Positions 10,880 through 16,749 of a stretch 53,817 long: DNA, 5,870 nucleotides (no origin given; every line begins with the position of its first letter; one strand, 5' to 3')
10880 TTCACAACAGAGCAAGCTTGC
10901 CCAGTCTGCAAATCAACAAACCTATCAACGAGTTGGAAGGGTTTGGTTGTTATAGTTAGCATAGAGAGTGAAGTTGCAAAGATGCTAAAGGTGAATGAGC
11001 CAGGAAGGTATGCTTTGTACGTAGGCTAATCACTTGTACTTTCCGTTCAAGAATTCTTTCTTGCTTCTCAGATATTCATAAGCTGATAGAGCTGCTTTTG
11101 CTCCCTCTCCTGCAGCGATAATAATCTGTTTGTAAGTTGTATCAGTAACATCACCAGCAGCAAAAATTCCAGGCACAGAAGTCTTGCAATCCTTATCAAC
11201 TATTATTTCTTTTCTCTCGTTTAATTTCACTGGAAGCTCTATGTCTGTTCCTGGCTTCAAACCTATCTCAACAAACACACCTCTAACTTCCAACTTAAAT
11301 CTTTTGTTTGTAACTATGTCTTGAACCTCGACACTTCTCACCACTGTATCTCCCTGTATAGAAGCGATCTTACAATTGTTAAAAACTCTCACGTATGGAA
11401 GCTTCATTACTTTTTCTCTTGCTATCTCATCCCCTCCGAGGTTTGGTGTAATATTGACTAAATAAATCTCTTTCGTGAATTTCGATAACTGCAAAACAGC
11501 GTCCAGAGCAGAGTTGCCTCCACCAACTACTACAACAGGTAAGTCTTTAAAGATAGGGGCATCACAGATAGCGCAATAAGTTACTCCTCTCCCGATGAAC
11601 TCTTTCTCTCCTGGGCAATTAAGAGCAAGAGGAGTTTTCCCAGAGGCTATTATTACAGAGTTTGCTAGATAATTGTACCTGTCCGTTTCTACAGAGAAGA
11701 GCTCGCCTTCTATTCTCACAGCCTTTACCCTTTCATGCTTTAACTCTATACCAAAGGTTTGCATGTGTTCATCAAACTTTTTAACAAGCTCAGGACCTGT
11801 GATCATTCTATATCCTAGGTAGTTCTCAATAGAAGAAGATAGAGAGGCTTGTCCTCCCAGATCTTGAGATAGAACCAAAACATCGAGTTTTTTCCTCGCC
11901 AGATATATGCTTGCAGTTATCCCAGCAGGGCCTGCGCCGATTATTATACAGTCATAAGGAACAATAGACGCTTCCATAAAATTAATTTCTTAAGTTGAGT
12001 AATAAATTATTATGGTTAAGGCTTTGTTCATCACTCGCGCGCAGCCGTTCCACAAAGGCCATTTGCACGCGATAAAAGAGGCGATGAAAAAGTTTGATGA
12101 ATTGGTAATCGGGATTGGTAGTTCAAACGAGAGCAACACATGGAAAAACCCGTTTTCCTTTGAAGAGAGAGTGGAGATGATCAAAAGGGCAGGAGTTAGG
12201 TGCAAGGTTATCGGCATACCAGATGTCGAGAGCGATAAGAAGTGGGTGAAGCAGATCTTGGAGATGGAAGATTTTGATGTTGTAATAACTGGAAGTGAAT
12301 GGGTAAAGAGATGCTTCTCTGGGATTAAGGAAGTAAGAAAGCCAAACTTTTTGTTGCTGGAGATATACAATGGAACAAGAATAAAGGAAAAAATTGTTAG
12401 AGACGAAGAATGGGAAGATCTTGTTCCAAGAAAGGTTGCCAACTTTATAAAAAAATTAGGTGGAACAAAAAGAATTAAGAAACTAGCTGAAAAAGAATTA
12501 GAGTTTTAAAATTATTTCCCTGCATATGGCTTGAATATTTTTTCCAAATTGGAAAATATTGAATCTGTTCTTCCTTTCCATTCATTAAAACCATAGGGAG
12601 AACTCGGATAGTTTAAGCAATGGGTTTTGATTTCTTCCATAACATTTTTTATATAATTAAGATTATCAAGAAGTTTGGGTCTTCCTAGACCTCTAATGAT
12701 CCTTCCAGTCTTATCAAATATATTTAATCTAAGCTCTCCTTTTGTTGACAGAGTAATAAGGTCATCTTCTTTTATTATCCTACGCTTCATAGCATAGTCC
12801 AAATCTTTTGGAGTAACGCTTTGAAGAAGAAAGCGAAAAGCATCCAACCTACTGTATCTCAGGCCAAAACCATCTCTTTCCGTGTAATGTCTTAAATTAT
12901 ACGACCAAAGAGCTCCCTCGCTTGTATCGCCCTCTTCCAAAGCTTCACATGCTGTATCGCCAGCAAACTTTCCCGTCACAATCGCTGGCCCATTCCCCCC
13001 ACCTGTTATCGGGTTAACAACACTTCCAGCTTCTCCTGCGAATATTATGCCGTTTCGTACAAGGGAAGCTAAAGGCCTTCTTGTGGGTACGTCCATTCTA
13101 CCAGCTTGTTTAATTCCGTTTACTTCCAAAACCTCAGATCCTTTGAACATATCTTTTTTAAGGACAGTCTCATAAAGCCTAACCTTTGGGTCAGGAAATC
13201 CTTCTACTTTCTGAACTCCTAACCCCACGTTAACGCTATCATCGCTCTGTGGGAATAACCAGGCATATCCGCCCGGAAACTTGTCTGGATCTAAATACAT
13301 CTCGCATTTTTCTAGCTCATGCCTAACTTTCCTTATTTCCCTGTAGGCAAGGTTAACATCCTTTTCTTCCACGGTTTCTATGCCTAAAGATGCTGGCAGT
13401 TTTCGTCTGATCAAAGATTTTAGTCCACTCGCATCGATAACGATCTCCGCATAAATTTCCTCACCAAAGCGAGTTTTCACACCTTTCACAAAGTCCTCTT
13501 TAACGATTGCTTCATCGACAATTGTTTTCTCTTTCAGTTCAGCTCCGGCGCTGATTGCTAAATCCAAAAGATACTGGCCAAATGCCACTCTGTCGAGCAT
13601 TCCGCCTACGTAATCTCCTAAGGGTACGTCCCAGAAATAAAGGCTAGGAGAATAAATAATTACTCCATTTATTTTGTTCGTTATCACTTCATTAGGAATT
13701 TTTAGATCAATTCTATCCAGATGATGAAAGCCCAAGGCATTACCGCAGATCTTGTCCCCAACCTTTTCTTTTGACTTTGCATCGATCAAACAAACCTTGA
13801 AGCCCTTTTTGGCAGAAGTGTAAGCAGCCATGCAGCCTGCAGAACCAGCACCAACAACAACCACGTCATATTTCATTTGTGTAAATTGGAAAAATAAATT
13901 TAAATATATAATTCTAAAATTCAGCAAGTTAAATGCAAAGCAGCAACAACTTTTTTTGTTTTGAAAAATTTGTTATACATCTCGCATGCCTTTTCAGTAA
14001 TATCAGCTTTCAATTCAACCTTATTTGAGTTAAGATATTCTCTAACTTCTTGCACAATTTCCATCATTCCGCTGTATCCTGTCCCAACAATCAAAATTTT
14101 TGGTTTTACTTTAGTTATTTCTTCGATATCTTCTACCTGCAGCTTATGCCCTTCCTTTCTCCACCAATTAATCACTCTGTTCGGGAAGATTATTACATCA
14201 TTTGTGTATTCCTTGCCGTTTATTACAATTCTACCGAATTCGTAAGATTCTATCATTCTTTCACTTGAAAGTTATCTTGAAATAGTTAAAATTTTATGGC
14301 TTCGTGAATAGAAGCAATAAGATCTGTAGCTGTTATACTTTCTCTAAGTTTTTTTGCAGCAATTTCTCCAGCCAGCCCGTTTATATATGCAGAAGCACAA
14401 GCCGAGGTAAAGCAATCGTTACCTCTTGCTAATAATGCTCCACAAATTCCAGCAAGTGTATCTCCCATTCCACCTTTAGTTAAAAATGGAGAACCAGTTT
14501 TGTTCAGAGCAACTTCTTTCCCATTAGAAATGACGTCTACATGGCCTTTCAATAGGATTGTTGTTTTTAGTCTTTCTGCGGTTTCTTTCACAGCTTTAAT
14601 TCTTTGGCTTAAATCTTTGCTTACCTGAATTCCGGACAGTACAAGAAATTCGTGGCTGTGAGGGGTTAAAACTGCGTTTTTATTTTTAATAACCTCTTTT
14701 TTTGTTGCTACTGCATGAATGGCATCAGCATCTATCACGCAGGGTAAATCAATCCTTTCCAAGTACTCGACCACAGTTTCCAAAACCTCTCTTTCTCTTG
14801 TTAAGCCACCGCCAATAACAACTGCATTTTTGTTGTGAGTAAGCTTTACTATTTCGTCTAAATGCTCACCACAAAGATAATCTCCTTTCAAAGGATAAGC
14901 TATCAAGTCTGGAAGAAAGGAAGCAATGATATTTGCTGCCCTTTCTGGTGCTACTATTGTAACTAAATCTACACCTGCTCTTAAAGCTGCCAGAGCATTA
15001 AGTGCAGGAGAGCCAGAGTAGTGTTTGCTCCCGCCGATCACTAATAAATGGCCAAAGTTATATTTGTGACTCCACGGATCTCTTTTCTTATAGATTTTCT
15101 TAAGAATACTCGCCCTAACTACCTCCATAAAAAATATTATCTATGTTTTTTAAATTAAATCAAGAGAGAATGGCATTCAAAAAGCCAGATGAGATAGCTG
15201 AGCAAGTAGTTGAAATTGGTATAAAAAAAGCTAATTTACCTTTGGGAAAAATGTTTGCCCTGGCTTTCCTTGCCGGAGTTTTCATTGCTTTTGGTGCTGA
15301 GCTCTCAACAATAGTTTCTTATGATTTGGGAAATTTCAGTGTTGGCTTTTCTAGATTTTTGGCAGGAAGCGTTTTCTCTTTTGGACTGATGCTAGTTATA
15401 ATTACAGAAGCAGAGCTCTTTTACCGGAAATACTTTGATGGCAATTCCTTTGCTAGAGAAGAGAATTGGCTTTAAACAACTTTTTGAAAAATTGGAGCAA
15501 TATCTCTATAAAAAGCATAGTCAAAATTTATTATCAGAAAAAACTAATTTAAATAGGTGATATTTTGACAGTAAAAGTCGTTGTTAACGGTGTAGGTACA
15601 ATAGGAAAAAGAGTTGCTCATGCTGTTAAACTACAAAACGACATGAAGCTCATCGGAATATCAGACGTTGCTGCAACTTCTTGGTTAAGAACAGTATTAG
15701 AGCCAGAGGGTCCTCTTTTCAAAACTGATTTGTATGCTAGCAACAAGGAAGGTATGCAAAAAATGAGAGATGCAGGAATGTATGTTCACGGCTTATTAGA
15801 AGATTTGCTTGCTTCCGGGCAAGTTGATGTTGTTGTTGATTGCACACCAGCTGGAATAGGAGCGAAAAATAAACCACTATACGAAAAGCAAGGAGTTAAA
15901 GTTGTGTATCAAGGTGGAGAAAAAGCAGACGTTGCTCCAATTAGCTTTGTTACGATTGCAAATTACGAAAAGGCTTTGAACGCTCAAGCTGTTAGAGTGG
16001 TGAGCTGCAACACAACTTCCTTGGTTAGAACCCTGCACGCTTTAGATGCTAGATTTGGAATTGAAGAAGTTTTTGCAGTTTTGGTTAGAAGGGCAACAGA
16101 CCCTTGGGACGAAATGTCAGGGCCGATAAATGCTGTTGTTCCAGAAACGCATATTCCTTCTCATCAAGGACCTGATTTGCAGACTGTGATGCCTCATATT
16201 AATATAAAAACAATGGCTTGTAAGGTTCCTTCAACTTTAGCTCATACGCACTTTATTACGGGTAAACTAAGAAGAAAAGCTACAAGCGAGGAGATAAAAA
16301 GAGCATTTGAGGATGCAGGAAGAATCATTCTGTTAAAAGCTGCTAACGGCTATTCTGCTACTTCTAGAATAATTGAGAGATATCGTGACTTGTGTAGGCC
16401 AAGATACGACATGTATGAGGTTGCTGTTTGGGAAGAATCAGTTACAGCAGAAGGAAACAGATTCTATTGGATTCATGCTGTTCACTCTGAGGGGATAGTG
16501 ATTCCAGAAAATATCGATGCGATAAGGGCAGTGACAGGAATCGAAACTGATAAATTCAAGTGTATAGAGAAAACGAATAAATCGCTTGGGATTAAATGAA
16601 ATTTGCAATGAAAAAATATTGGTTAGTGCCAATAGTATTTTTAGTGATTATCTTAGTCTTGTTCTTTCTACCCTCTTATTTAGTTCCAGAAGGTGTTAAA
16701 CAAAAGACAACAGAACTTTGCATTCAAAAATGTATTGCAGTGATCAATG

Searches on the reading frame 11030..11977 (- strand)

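Call 44: search_protein_families(library=pfam, max_evalue=0.00001, proteins=[window:11030-11977:-])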
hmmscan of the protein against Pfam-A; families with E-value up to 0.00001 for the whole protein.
window:11030-11977:- (315 aa): 9 families
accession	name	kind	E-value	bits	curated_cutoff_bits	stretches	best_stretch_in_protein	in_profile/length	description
PF07992.20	Pyr_redox_2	-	1.1e-46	160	26.1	1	8-292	1-291/291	Pyridine nucleotide-disulphide oxidoreductase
PF13738.12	Pyr_redox_3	-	3.9e-25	89.2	30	1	59-275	78-305/305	Pyridine nucleotide-disulphide oxidoreductase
PF00070.33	Pyr_redox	-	1.4e-09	38.7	22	1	148-219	2-80/82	Pyridine nucleotide-disulphide oxidoreductase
PF00890.30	FAD_binding_2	-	1.5e-09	38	20.4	0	9-87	1-83/414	FAD binding domain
PF03486.20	HI0933_like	-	3.4e-08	33.7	50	0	9-38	2-31/244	HI0933-like protein Rossmann domain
PF13450.12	NAD_binding_8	-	6.2e-08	33.3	21.9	0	12-68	1-55/68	NAD(P)-binding Rossmann-like domain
PF01134.28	GIDA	-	6.3e-08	32.5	22.1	0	9-47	1-39/391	Glucose inhibited division protein A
PF12831.13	FAD_oxidored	-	1.5e-07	31.5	27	0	9-46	1-40/416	FAD dependent oxidoreductase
PF01946.23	Thi4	-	1.6e-07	31.3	26.2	0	6-40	16-51/235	Thi4 family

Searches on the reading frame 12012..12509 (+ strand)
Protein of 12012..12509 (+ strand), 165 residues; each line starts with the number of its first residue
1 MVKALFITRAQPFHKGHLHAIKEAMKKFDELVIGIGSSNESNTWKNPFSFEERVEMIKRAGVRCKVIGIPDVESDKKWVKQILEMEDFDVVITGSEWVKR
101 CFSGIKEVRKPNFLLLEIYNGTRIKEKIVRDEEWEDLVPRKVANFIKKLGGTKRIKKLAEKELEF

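Call 45: search_protein_families(library=pfam, max_evalue=0.00001, proteins=[window:12012-12509:+])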
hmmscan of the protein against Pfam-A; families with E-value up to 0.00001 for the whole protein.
window:12012-12509:+ (165 aa): 1 family
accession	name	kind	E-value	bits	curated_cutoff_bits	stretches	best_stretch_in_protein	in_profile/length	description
PF01467.32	CTP_transf_like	-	2.5e-18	67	21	1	6-109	2-102/133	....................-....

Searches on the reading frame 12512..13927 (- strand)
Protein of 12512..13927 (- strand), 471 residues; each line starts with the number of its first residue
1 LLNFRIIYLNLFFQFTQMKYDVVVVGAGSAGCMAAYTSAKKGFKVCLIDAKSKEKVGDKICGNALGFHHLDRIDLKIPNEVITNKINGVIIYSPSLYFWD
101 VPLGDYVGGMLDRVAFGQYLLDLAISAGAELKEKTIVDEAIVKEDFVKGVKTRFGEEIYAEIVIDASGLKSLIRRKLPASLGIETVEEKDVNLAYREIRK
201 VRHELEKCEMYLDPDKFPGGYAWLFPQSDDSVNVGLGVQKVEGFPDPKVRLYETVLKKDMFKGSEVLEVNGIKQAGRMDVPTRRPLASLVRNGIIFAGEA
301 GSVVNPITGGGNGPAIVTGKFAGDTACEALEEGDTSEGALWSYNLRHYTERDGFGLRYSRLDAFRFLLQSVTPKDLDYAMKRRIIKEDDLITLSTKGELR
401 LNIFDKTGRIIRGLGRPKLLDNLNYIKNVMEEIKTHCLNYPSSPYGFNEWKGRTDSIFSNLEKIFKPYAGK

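Call 45: search_protein_families(library=pfam, max_evalue=0.00001, proteins=[window:12512-13927:-])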
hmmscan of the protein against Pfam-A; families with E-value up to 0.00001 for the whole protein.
window:12512-13927:- (471 aa): 11 families
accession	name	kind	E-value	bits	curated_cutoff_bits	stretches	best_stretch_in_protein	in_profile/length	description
PF01266.30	DAO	-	1.8e-13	51.2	27.9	1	21-51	1-31/353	FAD dependent oxidoreductase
PF22578.2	GGR_cat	-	4e-13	49.5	27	1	190-270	1-84/88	Geranylgeranyl reductase catalytic domain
PF01134.28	GIDA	-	7e-11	42.2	22.1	1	21-66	1-45/391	Glucose inhibited division protein A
PF04820.20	Trp_halogenase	-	2e-10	40.6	21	1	111-174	155-218/458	Tryptophan halogenase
PF12831.13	FAD_oxidored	-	4.4e-09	36.6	27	1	21-172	1-149/416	FAD dependent oxidoreductase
PF05834.18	Lycopene_cycl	-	3e-08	33.6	23.4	1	21-173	1-145/380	Lycopene cyclase protein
PF03486.20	HI0933_like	-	5e-08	33.1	50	1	21-62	2-41/244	HI0933-like protein Rossmann domain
PF07992.20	Pyr_redox_2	-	5e-07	29.9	26.1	0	20-52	1-32/291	Pyridine nucleotide-disulphide oxidoreductase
PF01946.23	Thi4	-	9.4e-07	28.7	26.2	1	18-53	16-52/235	Thi4 family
PF00890.30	FAD_binding_2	-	1.1e-06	28.6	20.4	1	21-52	1-32/414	FAD binding domain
PF01494.25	FAD_binding_3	-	1.8e-06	27.8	22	0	19-56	1-38/349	FAD binding domain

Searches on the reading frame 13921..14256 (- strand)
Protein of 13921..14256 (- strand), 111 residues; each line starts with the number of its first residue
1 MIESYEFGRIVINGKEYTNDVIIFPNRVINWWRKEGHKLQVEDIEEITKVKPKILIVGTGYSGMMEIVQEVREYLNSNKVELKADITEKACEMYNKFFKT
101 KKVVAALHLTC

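Call 45: search_protein_families(library=pfam, max_evalue=0.00001, proteins=[window:13921-14256:-])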
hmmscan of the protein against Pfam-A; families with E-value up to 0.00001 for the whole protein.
window:13921-14256:- (111 aa): 1 family
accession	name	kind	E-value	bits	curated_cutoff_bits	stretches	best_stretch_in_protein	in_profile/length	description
PF04430.19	DUF498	-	1.1e-26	93.4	33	1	2-108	1-109/109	Protein of unknown function (DUF498/DUF598)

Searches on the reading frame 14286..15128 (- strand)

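Call 45: search_protein_families(library=pfam, max_evalue=0.00001, proteins=[window:14286-15128:-])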
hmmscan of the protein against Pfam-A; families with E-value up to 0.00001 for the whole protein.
window:14286-15128:- (280 aa): 3 families
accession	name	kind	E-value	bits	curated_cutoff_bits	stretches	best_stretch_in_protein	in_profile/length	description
PF01256.23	Carb_kinase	-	2.1e-58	198.1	27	1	28-274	1-240/242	NAD(P)H-hydrate dehydratase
PF02110.20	HK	-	1.6e-11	44.5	27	1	86-264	36-229/247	Hydroxyethylthiazole kinase family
PF08543.17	Phos_pyr_kin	-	1e-06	28.8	27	1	108-248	67-227/246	Phosphomethylpyrimidine kinase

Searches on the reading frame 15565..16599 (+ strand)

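Call 45: search_protein_families(library=pfam, max_evalue=0.00001, proteins=[window:15565-16599:+])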
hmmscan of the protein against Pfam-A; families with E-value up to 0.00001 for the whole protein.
window:15565-16599:+ (344 aa): 2 families
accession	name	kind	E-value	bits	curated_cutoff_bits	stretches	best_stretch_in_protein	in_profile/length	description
PF02800.25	Gp_dh_C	-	1.7e-20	73.6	24.4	1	153-305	1-157/158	Glyceraldehyde 3-phosphate dehydrogenase, C-terminal domain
PF00044.30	Gp_dh_N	-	1.9e-06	28.5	31.7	0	3-96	1-97/101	Glyceraldehyde 3-phosphate dehydrogenase, NAD binding domain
